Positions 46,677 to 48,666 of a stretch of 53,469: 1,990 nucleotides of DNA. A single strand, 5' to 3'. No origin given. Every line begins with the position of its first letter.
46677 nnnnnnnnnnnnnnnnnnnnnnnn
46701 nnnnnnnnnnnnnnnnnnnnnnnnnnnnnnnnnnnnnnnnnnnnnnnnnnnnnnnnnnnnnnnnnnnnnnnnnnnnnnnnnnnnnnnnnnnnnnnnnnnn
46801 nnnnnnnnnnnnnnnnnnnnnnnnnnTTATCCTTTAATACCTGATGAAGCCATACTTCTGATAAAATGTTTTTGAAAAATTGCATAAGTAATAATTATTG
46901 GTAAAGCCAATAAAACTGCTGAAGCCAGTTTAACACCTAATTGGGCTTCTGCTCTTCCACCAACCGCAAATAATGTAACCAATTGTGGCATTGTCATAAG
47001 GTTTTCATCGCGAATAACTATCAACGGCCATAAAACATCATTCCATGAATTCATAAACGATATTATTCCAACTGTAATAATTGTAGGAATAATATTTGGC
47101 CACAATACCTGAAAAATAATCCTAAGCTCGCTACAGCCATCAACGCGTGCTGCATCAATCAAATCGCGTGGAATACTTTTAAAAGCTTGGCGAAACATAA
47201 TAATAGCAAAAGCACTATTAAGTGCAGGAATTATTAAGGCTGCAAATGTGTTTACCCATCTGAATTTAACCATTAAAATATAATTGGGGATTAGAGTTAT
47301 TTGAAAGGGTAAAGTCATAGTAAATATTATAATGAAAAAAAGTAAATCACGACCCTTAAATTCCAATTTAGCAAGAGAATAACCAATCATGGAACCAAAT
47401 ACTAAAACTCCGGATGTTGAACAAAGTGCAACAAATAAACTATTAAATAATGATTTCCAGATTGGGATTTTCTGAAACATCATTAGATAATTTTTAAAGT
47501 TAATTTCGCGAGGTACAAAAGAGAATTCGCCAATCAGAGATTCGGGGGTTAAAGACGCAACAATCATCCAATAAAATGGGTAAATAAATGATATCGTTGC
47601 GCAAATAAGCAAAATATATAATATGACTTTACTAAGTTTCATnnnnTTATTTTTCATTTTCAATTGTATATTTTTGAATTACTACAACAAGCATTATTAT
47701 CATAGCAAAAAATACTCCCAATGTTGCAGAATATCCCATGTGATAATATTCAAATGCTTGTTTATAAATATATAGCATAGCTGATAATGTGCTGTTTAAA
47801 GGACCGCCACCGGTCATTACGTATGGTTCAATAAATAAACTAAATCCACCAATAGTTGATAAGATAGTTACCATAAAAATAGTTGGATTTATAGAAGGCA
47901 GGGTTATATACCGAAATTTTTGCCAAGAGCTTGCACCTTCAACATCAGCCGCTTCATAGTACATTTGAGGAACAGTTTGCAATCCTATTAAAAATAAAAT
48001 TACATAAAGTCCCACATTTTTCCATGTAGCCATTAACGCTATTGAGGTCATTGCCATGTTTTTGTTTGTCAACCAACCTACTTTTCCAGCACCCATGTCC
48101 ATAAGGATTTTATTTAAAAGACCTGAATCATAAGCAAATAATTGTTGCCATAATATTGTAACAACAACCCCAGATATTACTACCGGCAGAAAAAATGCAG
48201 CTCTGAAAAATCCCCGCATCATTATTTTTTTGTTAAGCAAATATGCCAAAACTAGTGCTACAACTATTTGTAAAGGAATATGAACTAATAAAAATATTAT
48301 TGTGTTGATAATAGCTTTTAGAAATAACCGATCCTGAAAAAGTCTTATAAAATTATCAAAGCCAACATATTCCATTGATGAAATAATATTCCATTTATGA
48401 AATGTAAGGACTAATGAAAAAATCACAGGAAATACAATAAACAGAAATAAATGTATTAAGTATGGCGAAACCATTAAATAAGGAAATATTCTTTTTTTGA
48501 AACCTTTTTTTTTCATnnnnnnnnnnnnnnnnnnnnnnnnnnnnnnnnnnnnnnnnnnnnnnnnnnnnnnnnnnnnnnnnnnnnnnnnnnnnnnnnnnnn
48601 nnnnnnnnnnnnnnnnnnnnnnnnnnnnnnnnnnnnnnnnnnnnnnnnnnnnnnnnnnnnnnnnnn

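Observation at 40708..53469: Hybrid glycan-utilisation locus: complete CUT1 sugar ABC importer, three GH130 enzymes and T9SS/LamG proteins in a Bacteroidota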

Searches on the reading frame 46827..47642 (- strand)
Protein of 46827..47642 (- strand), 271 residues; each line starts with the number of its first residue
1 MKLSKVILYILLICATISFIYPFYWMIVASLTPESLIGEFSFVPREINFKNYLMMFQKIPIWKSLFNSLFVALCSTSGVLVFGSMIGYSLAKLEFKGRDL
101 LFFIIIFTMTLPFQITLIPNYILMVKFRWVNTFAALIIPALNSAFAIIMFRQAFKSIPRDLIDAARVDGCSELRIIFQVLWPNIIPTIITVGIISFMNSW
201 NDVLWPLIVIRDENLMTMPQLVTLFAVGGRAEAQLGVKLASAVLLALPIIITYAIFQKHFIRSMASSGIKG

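Call 5: search_protein_families(library=pfam, proteins=[window:46827-47642:-], max_evalue=0.01)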
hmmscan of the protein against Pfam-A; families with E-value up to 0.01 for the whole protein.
window:46827-47642:- (271 aa): 1 family
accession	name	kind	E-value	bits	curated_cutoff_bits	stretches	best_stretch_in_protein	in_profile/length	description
PF00528.27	BPD_transp_1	-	5.8e-25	88.5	26.4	1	83-264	1-182/184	Binding-protein-dependent transport system inner membrane component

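Call 18: search_protein_families(library=ncbifam, proteins=[window:46827-47642:-], max_evalue=0.001)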
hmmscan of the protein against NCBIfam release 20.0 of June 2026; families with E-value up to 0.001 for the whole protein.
window:46827-47642:- (271 aa): 20 families
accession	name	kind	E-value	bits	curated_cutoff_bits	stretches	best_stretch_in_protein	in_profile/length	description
NF008210.0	PRK10973.1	equivalog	5e-32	111.7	297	1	6-267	10-279/281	sn-glycerol-3-phosphate ABC transporter permease UgpE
NF040932.1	ABC_arch_GlcU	equivalog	5.9e-26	91.7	340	1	5-268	2-268/272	glucose ABC transporter permease GlcU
NF008231.0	PRK10998.1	equivalog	4.1e-17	62.7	261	1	53-271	73-296/296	maltose ABC transporter permease MalG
NF011624.0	PRK15050.1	equivalog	3.8e-12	45.9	247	1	9-244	29-270/297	2-aminoethylphosphonate ABC transporter permease subunit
NF040839.1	tungstate_WtpB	equivalog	1.2e-11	44.8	340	1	49-203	30-197/251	tungstate ABC transporter permease WtpB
NF007047.0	PRK09500.1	equivalog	8.2e-11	42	326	1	19-213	13-210/257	spermidine/putrescine ABC transporter permease PotC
TIGR02141.1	modB_ABC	equivalog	3.8e-10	39.7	182.6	1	68-198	3-147/208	molybdate ABC transporter permease subunit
TIGR01581.1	Mo_ABC_porter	hypoth_equivalog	3.4e-09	36.5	210.3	1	60-199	18-171/225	ABC transporter permease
NF040931.1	ABC_arch_GlcT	equivalog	4.2e-08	33.2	360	1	19-257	12-271/278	glucose ABC transporter permease GlcT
NF043073.1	MMSYN1_0195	equivalog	4.9e-08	31.6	1250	1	17-203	14-199/1021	spermidine/putrescine ABC transporter permease/substrate-binding protein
NF006939.0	PRK09421.1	equivalog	5.4e-08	32.5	262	1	122-199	86-161/230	molybdate ABC transporter permease subunit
NF007044.0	PRK09497.1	equivalog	1.2e-06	28.3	348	1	6-109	10-109/285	spermidine/putrescine ABC transporter permease PotB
TIGR03226.1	PhnU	equivalog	4e-06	26.5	283.45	1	152-256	200-300/311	2-aminoethylphosphonate ABC transporter permease subunit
TIGR02139.1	permease_CysT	equivalog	1.3e-05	24.9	246.1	0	45-202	32-203/265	sulfate ABC transporter permease subunit CysT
TIGR03416.1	ABC_choXWV_perm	equivalog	1.4e-05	24.7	363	1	54-191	77-210/267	choline ABC transporter permease subunit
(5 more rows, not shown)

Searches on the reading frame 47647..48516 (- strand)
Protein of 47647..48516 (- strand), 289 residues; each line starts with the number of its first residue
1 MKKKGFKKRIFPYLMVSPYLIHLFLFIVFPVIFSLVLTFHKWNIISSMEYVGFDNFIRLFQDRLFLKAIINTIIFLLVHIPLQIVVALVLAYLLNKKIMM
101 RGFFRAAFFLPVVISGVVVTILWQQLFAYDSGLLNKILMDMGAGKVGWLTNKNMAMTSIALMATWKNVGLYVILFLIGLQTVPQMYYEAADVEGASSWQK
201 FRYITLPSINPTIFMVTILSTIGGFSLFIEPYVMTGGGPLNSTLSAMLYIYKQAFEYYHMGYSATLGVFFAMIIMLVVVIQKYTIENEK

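Call 5: search_protein_families(library=pfam, proteins=[window:47647-48516:-], max_evalue=0.01)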
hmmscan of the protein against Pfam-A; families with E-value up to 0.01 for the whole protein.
window:47647-48516:- (289 aa): 1 family
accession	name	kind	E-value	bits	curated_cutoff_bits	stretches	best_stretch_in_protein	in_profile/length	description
PF00528.27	BPD_transp_1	-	8.4e-14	52.2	26.4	1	84-282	2-176/184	Binding-protein-dependent transport system inner membrane component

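Call 18: search_protein_families(library=ncbifam, proteins=[window:47647-48516:-], max_evalue=0.001)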
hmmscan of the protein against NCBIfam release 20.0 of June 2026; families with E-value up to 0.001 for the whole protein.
window:47647-48516:- (289 aa): 15 families
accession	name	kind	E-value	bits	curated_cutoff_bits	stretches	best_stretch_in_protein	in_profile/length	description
NF007852.0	PRK10561.1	equivalog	4.1e-34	118.8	335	1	3-286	5-289/295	sn-glycerol-3-phosphate ABC transporter permease UgpA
NF040931.1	ABC_arch_GlcT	equivalog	5.6e-28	98.4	360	1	18-279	4-265/278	glucose ABC transporter permease GlcT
NF008232.0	PRK10999.1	equivalog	2.8e-17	62.6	392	1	51-278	265-504/520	maltose ABC transporter permease MalF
TIGR03262.1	PhnU2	equivalog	1.1e-14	54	593.25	1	20-287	11-259/546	putative 2-aminoethylphosphonate ABC transporter permease subunit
TIGR00969.1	3a0106s02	subfamily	2.7e-09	36.9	240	1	20-281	24-266/272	sulfate ABC transporter permease subunit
TIGR02140.1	permease_CysW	equivalog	6.8e-09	35.6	329.1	1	21-282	11-253/261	sulfate ABC transporter permease subunit CysW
NF043074.1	MMSYN1_0196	equivalog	1.1e-05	24.9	350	1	7-283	7-261/277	spermidine/putrescine ABC transporter permease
NF008208.0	PRK10971.1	equivalog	1.3e-05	24.8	415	1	33-281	33-264/277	sulfate/thiosulfate ABC transporter permease CysT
NF008231.0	PRK10998.1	equivalog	1.7e-05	24.5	261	1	161-285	163-286/296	maltose ABC transporter permease MalG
NF006955.0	PRK09433.2-3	equivalog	1.9e-05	23.5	801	1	46-250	39-231/543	thiamine/thiamine pyrophosphate ABC transporter permease ThiP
NF008620.0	PRK11602.1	equivalog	3e-05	23.4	442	1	28-285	24-276/291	sulfate/thiosulfate ABC transporter permease CysW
NF006939.0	PRK09421.1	equivalog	6.5e-05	22.4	262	1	74-226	21-166/230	molybdate ABC transporter permease subunit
NF040932.1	ABC_arch_GlcU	equivalog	0.00014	21.6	340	1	172-284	149-260/272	glucose ABC transporter permease GlcU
TIGR01581.1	Mo_ABC_porter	hypoth_equivalog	0.00014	21.5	210.3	1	53-275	7-223/225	ABC transporter permease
TIGR02139.1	permease_CysT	equivalog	0.00026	20.7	246.1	1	34-279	17-256/265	sulfate ABC transporter permease subunit CysT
